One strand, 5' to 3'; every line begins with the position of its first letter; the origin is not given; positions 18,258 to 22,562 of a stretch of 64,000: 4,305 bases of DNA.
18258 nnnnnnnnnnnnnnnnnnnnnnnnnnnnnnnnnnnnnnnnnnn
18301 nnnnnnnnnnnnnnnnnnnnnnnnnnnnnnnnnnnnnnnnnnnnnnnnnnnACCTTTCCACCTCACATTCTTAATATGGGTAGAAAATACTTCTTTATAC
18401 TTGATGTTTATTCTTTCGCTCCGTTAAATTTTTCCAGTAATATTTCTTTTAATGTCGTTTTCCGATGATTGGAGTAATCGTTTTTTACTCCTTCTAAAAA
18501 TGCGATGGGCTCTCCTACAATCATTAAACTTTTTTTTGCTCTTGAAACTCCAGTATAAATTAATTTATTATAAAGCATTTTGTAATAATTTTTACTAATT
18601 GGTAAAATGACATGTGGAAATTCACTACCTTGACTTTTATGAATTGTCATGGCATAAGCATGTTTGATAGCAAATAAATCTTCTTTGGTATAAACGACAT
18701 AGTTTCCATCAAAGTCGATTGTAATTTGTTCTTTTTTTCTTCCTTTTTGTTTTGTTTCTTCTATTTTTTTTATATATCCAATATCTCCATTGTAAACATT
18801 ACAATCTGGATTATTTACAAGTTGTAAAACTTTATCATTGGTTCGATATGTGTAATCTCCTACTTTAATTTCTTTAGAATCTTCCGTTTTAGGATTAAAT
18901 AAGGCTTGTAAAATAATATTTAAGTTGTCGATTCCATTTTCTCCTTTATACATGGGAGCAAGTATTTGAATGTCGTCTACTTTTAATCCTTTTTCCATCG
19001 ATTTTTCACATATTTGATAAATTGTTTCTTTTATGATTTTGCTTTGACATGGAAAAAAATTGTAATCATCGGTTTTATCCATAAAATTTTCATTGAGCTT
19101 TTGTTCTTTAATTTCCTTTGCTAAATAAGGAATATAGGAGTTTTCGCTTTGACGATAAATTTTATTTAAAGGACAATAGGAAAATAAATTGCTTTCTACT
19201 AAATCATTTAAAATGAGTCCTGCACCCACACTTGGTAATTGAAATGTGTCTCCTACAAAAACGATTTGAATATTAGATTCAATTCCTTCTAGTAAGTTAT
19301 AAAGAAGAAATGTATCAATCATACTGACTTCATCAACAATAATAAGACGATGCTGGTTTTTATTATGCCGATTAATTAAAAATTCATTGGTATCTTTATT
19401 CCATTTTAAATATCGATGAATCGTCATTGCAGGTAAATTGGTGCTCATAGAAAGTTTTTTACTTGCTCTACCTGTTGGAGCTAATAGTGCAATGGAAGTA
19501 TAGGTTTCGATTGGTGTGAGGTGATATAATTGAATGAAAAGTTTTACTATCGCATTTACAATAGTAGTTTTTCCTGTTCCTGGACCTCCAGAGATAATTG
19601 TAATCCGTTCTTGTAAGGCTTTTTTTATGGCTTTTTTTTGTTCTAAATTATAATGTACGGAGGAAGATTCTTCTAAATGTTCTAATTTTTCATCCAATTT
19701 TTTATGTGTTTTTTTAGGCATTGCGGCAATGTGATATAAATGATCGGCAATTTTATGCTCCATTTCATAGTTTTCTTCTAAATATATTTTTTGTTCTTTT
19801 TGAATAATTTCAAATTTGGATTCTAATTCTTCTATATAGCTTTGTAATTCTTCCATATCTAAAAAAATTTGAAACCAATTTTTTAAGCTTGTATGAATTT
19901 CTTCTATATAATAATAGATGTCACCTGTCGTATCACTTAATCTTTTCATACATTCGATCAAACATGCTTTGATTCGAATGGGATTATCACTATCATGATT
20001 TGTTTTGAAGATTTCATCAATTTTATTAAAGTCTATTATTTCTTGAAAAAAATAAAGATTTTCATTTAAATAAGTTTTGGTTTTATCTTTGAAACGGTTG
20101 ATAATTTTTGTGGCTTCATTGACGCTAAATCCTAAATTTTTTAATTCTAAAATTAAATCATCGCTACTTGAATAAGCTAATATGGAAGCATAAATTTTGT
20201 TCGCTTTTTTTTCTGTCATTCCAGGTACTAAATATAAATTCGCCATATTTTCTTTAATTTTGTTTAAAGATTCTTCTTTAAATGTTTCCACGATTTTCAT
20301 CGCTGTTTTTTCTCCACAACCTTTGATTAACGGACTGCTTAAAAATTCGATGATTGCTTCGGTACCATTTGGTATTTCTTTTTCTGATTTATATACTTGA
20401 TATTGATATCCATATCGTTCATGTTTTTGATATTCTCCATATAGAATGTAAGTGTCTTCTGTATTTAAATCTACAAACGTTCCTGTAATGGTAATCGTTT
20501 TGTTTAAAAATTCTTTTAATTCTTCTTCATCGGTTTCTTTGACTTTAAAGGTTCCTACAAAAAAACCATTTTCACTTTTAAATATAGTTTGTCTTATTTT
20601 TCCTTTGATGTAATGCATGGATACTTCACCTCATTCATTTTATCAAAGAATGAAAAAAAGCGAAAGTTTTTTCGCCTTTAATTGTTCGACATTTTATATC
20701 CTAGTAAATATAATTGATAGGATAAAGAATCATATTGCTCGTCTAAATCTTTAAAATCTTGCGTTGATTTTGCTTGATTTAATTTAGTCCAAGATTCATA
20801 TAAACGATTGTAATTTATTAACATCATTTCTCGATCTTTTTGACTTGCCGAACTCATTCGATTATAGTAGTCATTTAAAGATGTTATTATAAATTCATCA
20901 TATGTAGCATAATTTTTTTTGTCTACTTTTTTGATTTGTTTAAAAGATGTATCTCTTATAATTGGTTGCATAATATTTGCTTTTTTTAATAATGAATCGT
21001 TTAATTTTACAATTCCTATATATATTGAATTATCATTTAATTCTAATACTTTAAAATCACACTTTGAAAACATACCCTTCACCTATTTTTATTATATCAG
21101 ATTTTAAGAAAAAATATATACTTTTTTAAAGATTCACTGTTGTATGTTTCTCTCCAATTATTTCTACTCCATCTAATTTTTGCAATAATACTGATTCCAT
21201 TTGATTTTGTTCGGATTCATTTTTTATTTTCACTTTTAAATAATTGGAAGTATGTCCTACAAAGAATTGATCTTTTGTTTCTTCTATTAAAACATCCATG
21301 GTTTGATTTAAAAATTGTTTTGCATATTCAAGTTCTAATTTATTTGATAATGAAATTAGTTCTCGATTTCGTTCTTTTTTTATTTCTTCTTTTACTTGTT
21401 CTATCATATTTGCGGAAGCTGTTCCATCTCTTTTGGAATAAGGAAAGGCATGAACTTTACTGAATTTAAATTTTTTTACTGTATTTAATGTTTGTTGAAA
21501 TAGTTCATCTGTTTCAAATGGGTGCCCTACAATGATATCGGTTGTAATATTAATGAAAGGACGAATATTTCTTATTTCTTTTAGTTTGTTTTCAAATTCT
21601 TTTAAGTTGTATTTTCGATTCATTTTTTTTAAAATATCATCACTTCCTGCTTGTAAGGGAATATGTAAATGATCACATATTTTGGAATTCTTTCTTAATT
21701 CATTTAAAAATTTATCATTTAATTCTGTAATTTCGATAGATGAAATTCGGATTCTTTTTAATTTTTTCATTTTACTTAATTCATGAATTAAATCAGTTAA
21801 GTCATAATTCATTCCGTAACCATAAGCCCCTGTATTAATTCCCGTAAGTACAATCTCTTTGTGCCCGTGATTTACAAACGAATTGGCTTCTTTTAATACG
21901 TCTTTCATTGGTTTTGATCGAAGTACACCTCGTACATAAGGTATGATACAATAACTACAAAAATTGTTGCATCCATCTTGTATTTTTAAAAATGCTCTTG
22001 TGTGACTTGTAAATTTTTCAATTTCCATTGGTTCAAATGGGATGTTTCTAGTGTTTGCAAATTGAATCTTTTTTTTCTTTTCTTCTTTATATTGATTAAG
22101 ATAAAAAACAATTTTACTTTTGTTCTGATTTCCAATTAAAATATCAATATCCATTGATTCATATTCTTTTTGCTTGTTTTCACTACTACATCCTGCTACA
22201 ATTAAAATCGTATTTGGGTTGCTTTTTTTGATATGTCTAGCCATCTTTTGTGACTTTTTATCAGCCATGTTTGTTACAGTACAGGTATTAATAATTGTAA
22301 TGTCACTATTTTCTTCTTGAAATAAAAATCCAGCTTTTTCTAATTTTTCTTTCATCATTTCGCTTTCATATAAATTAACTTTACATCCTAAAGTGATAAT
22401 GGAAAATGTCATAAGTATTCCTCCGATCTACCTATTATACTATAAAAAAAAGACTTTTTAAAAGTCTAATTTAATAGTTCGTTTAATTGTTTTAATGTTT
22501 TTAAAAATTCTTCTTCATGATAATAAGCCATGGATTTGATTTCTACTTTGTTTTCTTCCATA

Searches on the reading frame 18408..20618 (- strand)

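Call 41: search_protein_families(library=pfam, proteins=[window:18408-20618:-])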
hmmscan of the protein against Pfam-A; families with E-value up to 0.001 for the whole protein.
window:18408-20618:- (736 aa): 12 families
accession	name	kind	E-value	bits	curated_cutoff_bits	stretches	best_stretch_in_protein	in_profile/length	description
PF13245.12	AAA_19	-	4.4e-40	137.4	25.1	1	327-465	1-133/134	AAA domain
PF13604.12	AAA_30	-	2e-36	126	27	1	323-510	2-175/191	AAA domain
PF18335.7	SH3_13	-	9.5e-21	73.8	41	1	566-636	1-65/65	ATP-dependent RecD-like DNA helicase SH3 domain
PF13538.12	UvrD_C_2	-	3.9e-18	65.5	27.4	1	653-701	1-52/52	UvrD-like helicase C-terminal domain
PF23139.1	OB_YrrC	-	2e-16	60.1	27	1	1-83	1-76/76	ATP-dependent DNA helicase YrrC, OB-fold domain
PF14490.11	HHH_RecD2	-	2e-15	56.9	27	1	152-235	5-92/92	ATP-dependent RecD2 DNA helicase HHH domain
PF01443.25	Viral_helicase1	-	7e-13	49.4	21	2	632-701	152-227/228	Viral superfamily 1 RNA helicase core domain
PF13086.12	AAA_11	-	1.3e-07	32.1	27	1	323-362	2-42/257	AAA domain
PF13401.12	AAA_22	-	1.3e-05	26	27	1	336-458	4-124/130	AAA domain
PF20720.3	nSTAND3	-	7.9e-05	22.8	27.2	1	328-374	8-55/155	Novel STAND NTPase 3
PF00004.35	AAA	-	0.0003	21.7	21.2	0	341-432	2-67/131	ATPase family associated with various cellular activities (AAA)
PF03193.22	RsgA_GTPase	-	0.00041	20.7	30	0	307-358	74-127/174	RsgA GTPase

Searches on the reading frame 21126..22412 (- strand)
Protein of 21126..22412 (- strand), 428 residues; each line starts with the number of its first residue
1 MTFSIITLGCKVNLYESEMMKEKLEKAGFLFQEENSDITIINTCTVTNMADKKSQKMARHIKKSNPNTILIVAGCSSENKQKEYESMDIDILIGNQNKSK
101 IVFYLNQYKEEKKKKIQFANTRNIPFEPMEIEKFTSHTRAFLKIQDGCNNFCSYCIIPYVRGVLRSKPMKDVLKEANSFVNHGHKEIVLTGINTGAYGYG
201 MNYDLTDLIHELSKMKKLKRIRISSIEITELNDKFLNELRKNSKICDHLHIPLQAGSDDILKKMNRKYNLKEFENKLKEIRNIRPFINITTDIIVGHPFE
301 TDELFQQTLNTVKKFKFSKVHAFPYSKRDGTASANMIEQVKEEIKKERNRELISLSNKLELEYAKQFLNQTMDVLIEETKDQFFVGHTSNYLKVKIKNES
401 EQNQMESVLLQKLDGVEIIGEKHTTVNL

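Call 3: search_protein_families(library=pfam, proteins=[window:21126-22412:-])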
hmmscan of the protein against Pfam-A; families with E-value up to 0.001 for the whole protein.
window:21126-22412:- (428 aa): 2 families
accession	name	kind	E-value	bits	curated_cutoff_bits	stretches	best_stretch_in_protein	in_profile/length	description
PF04055.27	Radical_SAM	-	3.4e-25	89.6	29.5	1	143-310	2-164/166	Radical SAM superfamily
PF00919.26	UPF0004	-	4.1e-21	75.3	27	1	3-93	2-97/98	Uncharacterized protein family UPF0004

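Call 4: search_protein_families(library=ncbifam, proteins=[window:21126-22412:-])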
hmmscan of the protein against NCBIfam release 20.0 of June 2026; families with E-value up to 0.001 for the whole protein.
window:21126-22412:- (428 aa): 16 families
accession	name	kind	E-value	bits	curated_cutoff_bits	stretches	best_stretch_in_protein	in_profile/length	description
TIGR01579.1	MiaB-like-C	equivalog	7.8e-133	443.7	357.05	1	5-405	1-411/416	tRNA (N(6)-L-threonylcarbamoyladenosine(37)-C(2))-methylthiotransferase MtaB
TIGR00089.1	TIGR00089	subfamily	3.6e-127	424.7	251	1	2-408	1-414/429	MiaB/RimO family radical SAM methylthiotransferase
TIGR01574.1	miaB-methiolase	equivalog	9.9e-90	301.6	355.3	1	3-401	2-414/437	tRNA (N6-isopentenyl adenosine(37)-C2)-methylthiotransferase MiaB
TIGR01125.1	TIGR01125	equivalog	2.9e-79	267.2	356.95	1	4-383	3-384/432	30S ribosomal protein S12 methylthiotransferase RimO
TIGR01578.1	MiaB-like-B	hypoth_equivalog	4e-72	243.3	314.7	1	7-410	6-408/421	tRNA (N(6)-L-threonylcarbamoyladenosine(37)-C(2))-methylthiotransferase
NF010916.0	PRK14336.1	equivalog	6.2e-57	193.2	606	1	3-388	4-377/418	tRNA (N6-isopentenyl adenosine(37)-C2)-methylthiotransferase MiaB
TIGR04013.1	B12_SAM_MJ_1487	hypoth_equivalog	6.3e-22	77.9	251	1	22-352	30-369/382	TIGR04013 family B12-binding domain/radical SAM domain-containing protein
TIGR04014.1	B12_SAM_MJ_0865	equivalog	7.8e-20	71.1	360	1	124-319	144-340/434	methyl-coenzyme M reductase glutamine C-methyltransferase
TIGR04479.1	bcpD_PhpK_rSAM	subfamily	5.1e-10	38.3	600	1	115-316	222-410/504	PhpK family radical SAM P-methyltransferase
TIGR04072.2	rSAM_ladder_B12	equivalog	3e-08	32.7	360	1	115-386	155-418/443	lipid biosynthesis B12-binding/radical SAM protein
TIGR03960.1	rSAM_fuse_unch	hypoth_equivalog_domain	8.4e-07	27.9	462.3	1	135-314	249-423/605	TIGR03960 family B12-binding radical SAM protein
NF045585.1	rSAM_slr0320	equivalog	7.7e-06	24.7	775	1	144-281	240-375/511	photosystem II high light acclimation radical SAM protein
TIGR01212.1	TIGR01212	equivalog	8.7e-06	25.1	180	1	249-341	141-231/302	tRNA modification radical SAM protein MnmL/YtqA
TIGR03994.1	rSAM_HemZ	equivalog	1.5e-05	24.3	321.4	1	204-357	155-307/401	coproporphyrinogen dehydrogenase HemZ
TIGR00510.1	lipA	equivalog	1.9e-05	24.2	310.25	1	131-315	56-234/302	lipoyl synthase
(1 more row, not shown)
